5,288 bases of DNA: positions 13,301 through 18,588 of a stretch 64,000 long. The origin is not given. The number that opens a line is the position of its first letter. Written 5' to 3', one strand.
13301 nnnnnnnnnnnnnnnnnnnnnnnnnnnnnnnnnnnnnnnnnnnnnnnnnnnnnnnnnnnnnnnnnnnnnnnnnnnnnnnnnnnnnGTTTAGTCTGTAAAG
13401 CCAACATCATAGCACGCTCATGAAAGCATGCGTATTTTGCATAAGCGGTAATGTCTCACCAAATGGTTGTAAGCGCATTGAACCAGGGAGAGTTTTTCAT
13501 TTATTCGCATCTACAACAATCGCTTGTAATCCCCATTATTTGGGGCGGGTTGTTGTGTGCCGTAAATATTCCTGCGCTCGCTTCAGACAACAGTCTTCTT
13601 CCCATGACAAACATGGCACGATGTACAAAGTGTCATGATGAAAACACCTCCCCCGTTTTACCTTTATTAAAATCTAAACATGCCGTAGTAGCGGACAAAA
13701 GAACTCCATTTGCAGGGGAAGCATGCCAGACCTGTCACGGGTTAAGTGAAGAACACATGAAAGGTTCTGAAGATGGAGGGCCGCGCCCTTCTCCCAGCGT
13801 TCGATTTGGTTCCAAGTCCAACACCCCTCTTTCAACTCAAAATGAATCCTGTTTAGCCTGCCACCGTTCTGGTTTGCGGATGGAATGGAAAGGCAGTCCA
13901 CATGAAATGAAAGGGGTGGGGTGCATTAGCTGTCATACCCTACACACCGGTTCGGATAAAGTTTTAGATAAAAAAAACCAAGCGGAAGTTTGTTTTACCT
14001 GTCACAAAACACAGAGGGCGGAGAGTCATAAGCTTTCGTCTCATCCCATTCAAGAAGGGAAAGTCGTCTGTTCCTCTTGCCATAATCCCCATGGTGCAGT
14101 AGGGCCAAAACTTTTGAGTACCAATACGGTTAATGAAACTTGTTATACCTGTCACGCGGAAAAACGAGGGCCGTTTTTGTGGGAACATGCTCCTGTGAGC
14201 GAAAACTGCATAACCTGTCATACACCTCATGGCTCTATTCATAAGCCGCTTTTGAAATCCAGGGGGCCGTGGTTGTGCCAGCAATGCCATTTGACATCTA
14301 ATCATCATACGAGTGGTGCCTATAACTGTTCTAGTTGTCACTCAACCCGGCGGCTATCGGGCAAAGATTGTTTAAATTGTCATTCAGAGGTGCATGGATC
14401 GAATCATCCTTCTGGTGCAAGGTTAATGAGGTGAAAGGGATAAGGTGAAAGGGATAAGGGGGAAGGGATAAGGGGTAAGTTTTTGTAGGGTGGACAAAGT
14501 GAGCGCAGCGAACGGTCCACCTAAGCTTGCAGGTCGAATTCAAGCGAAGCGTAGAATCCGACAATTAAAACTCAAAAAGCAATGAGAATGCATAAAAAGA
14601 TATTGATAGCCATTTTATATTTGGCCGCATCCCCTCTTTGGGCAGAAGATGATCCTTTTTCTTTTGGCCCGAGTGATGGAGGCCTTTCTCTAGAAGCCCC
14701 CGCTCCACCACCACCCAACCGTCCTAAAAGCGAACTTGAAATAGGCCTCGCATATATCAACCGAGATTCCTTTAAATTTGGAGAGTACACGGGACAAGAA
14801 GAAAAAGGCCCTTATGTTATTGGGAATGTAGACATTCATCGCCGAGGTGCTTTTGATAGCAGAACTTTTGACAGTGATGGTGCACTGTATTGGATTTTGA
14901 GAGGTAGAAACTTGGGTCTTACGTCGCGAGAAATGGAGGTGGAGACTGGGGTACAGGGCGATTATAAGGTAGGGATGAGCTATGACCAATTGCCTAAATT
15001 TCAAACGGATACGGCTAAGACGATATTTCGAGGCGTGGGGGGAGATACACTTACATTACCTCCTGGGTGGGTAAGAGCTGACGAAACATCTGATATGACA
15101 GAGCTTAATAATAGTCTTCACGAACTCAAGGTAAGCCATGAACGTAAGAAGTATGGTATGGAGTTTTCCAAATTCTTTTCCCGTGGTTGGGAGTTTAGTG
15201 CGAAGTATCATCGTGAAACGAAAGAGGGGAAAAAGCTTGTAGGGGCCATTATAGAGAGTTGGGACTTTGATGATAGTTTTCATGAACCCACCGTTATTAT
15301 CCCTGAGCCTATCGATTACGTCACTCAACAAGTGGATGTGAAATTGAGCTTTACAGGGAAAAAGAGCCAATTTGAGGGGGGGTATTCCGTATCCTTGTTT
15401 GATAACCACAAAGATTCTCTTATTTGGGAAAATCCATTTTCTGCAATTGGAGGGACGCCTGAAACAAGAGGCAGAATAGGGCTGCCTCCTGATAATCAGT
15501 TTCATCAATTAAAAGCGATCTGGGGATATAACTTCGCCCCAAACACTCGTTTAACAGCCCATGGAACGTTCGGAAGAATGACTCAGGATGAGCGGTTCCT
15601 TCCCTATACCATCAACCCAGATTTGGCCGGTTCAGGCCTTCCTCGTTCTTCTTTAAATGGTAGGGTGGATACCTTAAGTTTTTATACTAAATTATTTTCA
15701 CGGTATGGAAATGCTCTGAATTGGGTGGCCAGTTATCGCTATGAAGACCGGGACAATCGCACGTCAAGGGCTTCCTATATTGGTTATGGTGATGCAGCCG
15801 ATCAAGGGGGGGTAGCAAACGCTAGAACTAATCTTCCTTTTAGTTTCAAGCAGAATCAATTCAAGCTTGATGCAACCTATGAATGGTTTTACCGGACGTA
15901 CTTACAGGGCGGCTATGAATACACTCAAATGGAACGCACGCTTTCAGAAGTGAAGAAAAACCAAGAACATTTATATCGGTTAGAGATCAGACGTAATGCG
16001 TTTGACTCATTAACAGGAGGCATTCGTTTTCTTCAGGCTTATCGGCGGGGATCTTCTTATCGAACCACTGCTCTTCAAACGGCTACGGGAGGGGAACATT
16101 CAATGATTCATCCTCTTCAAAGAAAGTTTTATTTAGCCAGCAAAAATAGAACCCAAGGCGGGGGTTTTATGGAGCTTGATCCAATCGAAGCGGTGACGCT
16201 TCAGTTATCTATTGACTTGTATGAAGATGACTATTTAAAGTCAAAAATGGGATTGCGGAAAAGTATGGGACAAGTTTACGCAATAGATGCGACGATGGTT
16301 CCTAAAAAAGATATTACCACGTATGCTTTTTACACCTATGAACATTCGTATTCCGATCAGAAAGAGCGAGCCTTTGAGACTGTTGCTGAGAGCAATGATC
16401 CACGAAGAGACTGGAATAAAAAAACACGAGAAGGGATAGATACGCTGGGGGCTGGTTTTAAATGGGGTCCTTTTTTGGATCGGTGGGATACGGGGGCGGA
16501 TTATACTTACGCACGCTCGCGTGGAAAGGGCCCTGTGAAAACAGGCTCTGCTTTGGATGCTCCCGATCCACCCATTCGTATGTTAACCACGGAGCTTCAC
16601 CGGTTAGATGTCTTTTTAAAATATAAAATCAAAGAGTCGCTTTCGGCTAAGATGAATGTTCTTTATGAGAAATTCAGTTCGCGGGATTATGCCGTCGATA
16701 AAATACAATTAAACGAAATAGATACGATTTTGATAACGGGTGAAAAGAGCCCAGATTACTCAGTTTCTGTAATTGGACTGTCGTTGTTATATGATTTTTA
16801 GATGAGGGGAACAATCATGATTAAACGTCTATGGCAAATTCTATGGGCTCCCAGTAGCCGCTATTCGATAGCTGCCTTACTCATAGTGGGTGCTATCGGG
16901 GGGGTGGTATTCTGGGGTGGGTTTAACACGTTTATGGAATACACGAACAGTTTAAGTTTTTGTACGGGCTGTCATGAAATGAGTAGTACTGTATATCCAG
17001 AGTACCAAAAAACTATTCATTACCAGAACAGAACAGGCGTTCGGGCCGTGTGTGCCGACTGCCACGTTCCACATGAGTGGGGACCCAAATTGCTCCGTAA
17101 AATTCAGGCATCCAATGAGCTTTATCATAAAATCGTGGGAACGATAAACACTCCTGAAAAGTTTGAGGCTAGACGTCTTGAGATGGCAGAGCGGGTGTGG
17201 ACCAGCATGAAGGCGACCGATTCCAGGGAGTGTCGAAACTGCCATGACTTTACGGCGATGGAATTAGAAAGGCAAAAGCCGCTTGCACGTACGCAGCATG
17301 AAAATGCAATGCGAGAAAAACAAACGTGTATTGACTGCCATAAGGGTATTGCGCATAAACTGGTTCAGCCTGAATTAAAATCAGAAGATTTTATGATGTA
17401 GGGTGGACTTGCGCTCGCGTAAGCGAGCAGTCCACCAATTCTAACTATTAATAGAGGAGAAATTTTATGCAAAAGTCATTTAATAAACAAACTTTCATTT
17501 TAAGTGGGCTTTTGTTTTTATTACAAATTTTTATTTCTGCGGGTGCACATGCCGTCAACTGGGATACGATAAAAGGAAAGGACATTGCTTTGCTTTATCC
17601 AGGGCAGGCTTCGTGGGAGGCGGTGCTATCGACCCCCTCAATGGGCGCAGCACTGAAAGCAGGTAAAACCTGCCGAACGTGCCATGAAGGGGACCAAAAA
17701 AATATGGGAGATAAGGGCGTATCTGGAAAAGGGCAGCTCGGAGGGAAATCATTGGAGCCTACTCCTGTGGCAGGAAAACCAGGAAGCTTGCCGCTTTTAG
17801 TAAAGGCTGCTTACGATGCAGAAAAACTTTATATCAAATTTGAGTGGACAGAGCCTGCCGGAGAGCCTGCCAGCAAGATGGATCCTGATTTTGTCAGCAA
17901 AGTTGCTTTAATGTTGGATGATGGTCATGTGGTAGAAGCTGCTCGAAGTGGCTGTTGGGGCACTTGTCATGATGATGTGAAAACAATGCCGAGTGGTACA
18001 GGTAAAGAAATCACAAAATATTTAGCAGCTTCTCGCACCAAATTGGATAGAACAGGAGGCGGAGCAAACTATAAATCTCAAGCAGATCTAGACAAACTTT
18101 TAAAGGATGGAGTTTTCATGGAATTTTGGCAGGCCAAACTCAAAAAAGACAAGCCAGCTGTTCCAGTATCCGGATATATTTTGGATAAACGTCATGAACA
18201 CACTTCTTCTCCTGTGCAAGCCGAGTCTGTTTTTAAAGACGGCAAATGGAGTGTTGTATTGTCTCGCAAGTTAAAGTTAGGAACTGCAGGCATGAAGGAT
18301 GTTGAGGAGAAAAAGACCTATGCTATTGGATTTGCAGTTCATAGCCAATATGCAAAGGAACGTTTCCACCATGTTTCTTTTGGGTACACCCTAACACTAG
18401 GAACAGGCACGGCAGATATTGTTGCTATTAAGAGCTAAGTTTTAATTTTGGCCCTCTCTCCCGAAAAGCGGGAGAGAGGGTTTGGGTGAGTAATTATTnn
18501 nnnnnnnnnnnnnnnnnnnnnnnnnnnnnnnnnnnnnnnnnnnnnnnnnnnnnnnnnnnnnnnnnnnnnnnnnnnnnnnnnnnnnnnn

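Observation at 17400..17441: REP-like nested-palindrome family beginning with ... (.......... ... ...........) that repeatedly provides or abuts stop codons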

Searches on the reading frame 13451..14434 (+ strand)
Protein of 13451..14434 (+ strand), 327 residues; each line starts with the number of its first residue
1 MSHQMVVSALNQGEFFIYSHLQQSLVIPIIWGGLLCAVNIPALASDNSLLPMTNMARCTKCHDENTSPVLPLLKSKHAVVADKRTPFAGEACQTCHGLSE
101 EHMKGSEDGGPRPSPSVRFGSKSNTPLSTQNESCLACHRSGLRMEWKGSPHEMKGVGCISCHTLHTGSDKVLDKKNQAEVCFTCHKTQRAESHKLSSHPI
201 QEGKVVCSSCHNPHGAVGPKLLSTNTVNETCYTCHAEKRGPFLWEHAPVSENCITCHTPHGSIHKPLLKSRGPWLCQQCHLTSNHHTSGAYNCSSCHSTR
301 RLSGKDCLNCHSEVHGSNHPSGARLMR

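Call 15: search_protein_families(library=pfam, proteins=[window:13451-14434:+])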
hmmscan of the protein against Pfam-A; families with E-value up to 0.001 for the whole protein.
window:13451-14434:+ (327 aa): 6 families
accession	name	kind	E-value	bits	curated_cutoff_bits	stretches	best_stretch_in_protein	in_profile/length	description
PF09699.15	Paired_CXXCH_1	-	1.1e-37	127.8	20.6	3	198-239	2-40/41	Doubled CXXCH motif (Paired_CXXCH_1)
PF14537.11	Cytochrom_c3_2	-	3.3e-12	47.1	25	1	151-235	2-78/79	Cytochrome c3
PF22678.1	Cytochrom_c_NrfB-like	-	5.1e-12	46.6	27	2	92-172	1-75/89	Cytochrome c-type protein NrfB-like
PF14522.11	Cytochrome_C7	-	1.5e-10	41.1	24.8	0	201-258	8-67/67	Cytochrome c7 and related cytochrome c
PF22113.1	Mtrc-MtrF_II-IV_dom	-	4.2e-07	30.1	30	0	52-100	117-167/176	Outer membrane cytochrome MtrC/MtrF-like, domains II/IV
PF13435.11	Cytochrome_C554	-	4.6e-06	27.9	20.8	1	127-163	44-84/84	Cytochrome c554 and c-prime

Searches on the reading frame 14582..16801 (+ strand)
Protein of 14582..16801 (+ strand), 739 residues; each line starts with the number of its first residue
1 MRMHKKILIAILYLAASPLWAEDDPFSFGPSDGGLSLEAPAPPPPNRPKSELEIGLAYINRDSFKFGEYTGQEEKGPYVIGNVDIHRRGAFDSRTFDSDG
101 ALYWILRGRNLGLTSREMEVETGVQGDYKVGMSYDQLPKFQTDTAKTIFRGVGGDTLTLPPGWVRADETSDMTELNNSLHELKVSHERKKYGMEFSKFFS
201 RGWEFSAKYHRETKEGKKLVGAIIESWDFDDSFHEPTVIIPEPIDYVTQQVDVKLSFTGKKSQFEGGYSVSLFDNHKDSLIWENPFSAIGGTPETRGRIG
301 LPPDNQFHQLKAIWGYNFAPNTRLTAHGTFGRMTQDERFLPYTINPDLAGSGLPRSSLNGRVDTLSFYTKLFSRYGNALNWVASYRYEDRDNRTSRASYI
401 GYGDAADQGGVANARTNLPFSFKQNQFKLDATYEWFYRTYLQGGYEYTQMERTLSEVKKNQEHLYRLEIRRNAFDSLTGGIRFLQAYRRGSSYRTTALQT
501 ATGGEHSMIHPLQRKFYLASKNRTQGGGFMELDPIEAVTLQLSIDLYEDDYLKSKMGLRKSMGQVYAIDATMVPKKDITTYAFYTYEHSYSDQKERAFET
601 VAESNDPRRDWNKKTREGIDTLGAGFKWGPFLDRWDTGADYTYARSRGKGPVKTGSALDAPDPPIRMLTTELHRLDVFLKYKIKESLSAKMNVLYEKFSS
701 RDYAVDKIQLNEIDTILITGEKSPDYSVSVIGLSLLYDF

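Call 15: search_protein_families(library=pfam, proteins=[window:14582-16801:+])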
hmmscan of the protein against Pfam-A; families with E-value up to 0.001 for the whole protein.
window:14582-16801:+ (739 aa): 1 family
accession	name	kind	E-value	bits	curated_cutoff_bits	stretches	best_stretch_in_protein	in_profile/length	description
PF11854.14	MtrB_PioB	-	6.4e-143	478.1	23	1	58-739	1-635/635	Putative outer membrane beta-barrel porin, MtrB/PioB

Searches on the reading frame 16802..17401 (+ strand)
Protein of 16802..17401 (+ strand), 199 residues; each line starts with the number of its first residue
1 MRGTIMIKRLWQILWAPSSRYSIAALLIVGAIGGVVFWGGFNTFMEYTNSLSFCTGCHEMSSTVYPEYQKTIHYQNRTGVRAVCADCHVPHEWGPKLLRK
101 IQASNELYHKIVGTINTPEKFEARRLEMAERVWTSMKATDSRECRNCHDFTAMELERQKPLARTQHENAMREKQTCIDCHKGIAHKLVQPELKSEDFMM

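Call 14: find_encoding_contigs(protein=window:16802-17401:+, flank=10000, max_places=6)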
Protein window:16802-17401:+ (199 aa): no gene with exactly this product is on record in the collection.

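Call 15: search_protein_families(library=pfam, proteins=[window:16802-17401:+])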
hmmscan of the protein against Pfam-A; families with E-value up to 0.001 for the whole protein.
window:16802-17401:+ (199 aa): 6 families
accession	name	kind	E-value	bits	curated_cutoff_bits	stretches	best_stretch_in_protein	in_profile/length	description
PF03264.19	Cytochrom_NNT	-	2.3e-77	259.1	24.1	1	17-189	2-173/174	NapC/NirT cytochrome c family, N-terminal region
PF22113.1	Mtrc-MtrF_II-IV_dom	-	3.4e-09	36.9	30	1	54-186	9-133/176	Outer membrane cytochrome MtrC/MtrF-like, domains II/IV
PF14537.11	Cytochrom_c3_2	-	1.3e-07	32.4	25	0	135-182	20-66/79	Cytochrome c3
PF14522.11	Cytochrome_C7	-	8.5e-07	29.2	24.8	1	140-185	12-53/67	Cytochrome c7 and related cytochrome c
PF02085.21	Cytochrom_CIII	-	2.2e-06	28.4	22.9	0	138-185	43-87/101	Class III cytochrome C family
PF09699.15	Paired_CXXCH_1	-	1.4e-05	25.1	20.6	0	83-100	8-26/41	Doubled CXXCH motif (Paired_CXXCH_1)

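Call 18: find_homologous_proteins(query=window:16802-17401:+, max_evalue=1e-30)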
Query window:16802-17401:+ (199 aa): 7995 proteins with E <= 1e-30 among 8000 candidates; the best 120 are listed.
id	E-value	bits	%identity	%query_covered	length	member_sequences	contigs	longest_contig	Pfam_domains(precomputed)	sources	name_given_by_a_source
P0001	3.5e-132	456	100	97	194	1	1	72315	PF09699.16,PF14537.12,PF03264.20,PF02085.22,PF14522.12,PF22113.2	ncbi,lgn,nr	ncbi:MAG: NapC/NirT family cytochrome c [Gammaproteobacteria bacterium]|nr:NapC/NirT family cytochro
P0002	2.6e-90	320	70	96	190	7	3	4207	PF14537.12,PF03264.20,PF02085.22,PF14522.12,PF22113.2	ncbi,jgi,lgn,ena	-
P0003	1.4e-88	314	68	96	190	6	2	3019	PF14537.12,PF03264.20,PF02085.22,PF14522.12,PF22113.2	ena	-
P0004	6.2e-88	312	69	91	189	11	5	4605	PF14537.12,PF03264.20,PF14522.12,PF22113.2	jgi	jgi:cytochrome c-type protein NapC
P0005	8.2e-88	312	70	89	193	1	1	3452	PF09699.16,PF14537.12,PF22678.2,PF03264.20,PF02085.22,PF14522.12,PF22113.2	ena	-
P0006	1.8e-87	310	67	95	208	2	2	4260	PF14537.12,PF03264.20,PF02085.22,PF14522.12,PF22113.2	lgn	-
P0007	1.9e-87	310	70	89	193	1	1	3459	PF09699.16,PF14537.12,PF22678.2,PF03264.20,PF02085.22,PF14522.12,PF22113.2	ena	-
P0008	2.1e-87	310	66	94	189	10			PF22678.2,PF03264.20,PF02085.22,PF14522.12,PF22113.2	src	-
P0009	2.8e-87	310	69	89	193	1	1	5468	PF09699.16,PF14537.12,PF22678.2,PF03264.20,PF02085.22,PF14522.12,PF22113.2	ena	-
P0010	2.9e-87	310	69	90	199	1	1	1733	PF14537.12,PF03264.20,PF02085.22,PF14522.12,PF22113.2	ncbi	-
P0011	3.4e-87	310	69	89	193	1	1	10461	PF14537.12,PF22678.2,PF03264.20,PF02085.22,PF14522.12,PF22113.2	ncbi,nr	ncbi:MAG: NapC/NirT family cytochrome c [Proteobacteria bacterium]|nr:NapC/NirT family cytochrome c 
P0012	3.4e-87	310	68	91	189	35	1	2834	PF14537.12,PF03264.20,PF14522.12,PF22113.2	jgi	jgi:cytochrome c-type protein NapC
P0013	3.6e-87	309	67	92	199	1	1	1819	PF14537.12,PF03264.20,PF02085.22,PF14522.12,PF22113.2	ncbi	-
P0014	3.7e-87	309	69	89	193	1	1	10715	PF14537.12,PF22678.2,PF03264.20,PF02085.22,PF14522.12,PF22113.2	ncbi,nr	ncbi:MAG: NapC/NirT family cytochrome c [Proteobacteria bacterium]|nr:NapC/NirT family cytochrome c 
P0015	4.1e-87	309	69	89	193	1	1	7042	PF14537.12,PF03264.20,PF02085.22,PF14522.12,PF22113.2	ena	-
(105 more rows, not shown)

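Call 19: find_encoding_contigs(protein=P0001, flank=10000, max_places=6)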
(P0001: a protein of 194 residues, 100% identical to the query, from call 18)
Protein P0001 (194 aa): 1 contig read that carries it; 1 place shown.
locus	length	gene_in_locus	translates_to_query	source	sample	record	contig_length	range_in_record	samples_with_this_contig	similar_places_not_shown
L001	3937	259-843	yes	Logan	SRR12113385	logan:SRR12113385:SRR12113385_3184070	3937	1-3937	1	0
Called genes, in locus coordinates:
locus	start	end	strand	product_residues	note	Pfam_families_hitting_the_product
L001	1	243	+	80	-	?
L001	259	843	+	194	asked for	PF03264:Cytochrom_NNT, PF02085:Cytochrom_CIII (faint), PF14537:Cytochrom_c3_2 (faint), PF09699:Paired_CXXCH_1 (faint), PF14522:Cytochrome_C7 (faint), PF22113:Mtrc-MtrF_II-IV_dom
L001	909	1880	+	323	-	PF09459:EB_dh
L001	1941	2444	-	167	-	PF23892:Ig_CycH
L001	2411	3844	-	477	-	PF04715:, PF00425:Chorismate_bind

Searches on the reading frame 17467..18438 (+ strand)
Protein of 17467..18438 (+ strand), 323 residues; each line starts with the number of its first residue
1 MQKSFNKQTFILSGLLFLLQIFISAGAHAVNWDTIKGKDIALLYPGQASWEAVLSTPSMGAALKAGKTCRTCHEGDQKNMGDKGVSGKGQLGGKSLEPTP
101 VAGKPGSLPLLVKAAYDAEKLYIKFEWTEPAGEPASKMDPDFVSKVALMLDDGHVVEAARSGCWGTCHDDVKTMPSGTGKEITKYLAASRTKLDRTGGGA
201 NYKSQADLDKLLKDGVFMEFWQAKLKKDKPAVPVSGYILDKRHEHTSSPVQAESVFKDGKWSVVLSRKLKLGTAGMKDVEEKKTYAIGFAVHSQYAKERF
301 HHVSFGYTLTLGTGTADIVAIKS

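Call 15: search_protein_families(library=pfam, proteins=[window:17467-18438:+])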
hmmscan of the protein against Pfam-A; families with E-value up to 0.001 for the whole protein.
window:17467-18438:+ (323 aa): 1 family
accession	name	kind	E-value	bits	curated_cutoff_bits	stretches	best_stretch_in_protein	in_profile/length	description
PF09459.16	EB_dh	-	2.5e-35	123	33.3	1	94-304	18-236/236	Ethylbenzene dehydrogenase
